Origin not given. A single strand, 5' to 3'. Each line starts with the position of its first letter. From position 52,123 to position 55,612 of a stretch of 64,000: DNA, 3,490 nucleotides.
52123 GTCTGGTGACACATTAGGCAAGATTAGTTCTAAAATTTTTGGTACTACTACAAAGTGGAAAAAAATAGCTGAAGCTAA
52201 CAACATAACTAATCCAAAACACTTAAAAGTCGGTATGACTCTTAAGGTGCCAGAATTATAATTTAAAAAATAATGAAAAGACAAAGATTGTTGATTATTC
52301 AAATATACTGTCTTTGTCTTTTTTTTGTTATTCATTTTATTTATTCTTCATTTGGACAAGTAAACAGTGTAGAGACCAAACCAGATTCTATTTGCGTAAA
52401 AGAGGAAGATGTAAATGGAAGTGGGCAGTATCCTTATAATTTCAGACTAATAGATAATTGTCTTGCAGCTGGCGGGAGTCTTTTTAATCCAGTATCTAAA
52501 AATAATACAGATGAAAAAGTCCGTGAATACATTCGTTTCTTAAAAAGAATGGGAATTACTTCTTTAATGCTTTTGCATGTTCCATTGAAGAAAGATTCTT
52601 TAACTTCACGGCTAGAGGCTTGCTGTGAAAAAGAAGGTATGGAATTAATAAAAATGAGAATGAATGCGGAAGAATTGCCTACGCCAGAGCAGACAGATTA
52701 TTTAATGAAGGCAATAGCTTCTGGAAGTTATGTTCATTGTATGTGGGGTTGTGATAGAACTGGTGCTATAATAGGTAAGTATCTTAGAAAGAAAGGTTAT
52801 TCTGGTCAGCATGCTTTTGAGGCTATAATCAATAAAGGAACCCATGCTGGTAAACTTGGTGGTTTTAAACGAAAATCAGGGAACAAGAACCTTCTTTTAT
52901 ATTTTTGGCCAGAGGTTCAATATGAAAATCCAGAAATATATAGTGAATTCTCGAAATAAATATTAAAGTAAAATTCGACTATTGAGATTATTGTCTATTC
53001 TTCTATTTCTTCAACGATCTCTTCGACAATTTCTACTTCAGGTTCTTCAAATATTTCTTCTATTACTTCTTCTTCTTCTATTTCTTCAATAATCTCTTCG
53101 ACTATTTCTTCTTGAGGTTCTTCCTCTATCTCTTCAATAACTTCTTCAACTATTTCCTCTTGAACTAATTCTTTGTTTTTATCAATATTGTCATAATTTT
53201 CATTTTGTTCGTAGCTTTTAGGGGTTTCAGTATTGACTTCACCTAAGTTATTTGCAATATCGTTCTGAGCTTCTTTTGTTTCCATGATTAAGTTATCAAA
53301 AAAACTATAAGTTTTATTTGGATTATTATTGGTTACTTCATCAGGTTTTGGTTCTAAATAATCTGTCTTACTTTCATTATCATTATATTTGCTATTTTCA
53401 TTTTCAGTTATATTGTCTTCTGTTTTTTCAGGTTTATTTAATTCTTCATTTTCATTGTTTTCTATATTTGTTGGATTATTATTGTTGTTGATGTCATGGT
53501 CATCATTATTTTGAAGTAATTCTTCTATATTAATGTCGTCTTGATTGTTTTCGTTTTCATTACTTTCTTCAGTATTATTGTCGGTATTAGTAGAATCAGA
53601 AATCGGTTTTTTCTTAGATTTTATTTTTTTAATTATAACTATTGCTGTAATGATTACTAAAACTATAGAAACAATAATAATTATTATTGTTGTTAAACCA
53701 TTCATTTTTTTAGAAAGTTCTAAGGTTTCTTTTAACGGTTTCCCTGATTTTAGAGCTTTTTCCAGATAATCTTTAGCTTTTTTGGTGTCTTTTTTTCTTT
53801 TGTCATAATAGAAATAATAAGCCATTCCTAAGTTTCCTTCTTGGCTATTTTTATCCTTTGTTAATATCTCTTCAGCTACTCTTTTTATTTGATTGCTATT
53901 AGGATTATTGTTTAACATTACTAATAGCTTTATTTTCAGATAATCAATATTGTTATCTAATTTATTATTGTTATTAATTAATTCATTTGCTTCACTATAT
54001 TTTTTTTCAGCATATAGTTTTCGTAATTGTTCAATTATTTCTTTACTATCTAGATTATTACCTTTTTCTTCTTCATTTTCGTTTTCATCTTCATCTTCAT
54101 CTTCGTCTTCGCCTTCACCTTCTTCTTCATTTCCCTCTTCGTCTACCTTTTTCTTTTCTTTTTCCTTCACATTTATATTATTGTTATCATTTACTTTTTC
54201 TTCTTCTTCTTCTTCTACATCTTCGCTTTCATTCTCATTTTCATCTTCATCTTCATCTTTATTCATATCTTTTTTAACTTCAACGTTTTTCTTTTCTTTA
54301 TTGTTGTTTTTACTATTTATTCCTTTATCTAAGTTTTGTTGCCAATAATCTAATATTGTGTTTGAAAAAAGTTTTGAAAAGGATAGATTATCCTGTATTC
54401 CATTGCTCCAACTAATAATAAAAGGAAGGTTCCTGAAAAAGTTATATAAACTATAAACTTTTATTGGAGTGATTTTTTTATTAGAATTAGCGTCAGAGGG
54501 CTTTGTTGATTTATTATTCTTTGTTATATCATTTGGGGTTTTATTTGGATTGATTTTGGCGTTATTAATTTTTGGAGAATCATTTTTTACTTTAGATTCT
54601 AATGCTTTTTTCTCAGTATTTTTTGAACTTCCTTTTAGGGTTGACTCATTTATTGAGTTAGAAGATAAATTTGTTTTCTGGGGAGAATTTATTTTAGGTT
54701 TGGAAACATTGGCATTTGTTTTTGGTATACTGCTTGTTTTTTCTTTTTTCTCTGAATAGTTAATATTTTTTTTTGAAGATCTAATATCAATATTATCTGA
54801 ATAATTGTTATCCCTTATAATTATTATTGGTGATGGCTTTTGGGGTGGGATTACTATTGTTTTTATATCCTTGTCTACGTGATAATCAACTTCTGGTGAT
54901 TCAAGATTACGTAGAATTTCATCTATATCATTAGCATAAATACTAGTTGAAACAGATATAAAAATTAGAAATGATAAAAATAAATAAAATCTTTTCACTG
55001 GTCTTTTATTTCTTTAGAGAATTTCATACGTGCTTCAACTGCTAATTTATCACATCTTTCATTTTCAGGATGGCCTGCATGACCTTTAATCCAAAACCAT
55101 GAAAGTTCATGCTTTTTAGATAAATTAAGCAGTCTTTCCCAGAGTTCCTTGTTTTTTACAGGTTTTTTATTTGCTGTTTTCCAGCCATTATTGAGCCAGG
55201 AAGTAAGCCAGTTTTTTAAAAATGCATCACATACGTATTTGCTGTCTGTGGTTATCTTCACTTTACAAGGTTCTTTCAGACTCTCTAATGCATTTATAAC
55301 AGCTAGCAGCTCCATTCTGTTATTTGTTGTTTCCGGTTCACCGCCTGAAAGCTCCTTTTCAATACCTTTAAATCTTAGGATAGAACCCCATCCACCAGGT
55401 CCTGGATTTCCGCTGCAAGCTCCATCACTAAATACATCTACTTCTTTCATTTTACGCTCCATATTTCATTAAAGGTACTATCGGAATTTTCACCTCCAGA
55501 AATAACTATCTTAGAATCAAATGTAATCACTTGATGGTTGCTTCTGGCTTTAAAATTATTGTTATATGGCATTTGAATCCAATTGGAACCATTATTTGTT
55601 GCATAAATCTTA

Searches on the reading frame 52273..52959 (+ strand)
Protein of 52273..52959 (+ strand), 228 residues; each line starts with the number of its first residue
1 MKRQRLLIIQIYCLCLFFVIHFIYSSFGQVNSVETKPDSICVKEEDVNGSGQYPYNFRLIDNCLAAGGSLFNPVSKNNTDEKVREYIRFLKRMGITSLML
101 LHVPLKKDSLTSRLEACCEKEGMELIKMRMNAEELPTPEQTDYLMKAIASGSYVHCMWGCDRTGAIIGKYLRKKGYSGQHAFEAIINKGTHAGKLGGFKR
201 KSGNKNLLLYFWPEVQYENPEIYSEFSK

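Call 11: search_protein_families(library=pfam, proteins=[window:52273-52959:+], max_evalue=0.001)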
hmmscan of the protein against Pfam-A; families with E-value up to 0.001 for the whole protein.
window:52273-52959:+ (228 aa): 3 families
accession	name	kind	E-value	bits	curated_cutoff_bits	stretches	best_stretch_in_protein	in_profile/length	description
PF22741.1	PTP-NADK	-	1.9e-06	27.8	27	1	105-171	59-129/163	DSP-PTPase phosphatase fused to NAD+ Kinase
PF22785.1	Tc-R-P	-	3.6e-05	24.7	27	1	82-175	11-105/106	Polymorphic toxin system, DSP-PTPase phosphatase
PF22784.1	PTP-SAK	-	0.0001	22.8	27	1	83-181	20-119/153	Swiss Army Knife protein, DSP-PTPase phosphatase domain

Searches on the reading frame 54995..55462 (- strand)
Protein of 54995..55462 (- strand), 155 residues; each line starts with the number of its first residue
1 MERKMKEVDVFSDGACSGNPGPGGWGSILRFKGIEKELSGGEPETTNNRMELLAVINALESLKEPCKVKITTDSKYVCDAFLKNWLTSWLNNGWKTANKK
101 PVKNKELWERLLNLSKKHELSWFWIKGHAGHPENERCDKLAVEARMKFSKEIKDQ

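Call 11: search_protein_families(library=pfam, proteins=[window:54995-55462:-], max_evalue=0.001)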
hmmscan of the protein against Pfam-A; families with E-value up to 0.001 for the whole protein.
window:54995-55462:- (155 aa): 1 family
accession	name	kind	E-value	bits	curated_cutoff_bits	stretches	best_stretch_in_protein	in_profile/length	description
PF00075.30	RNase_H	-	1.1e-47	162.2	25.8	1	6-144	2-139/141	RNase H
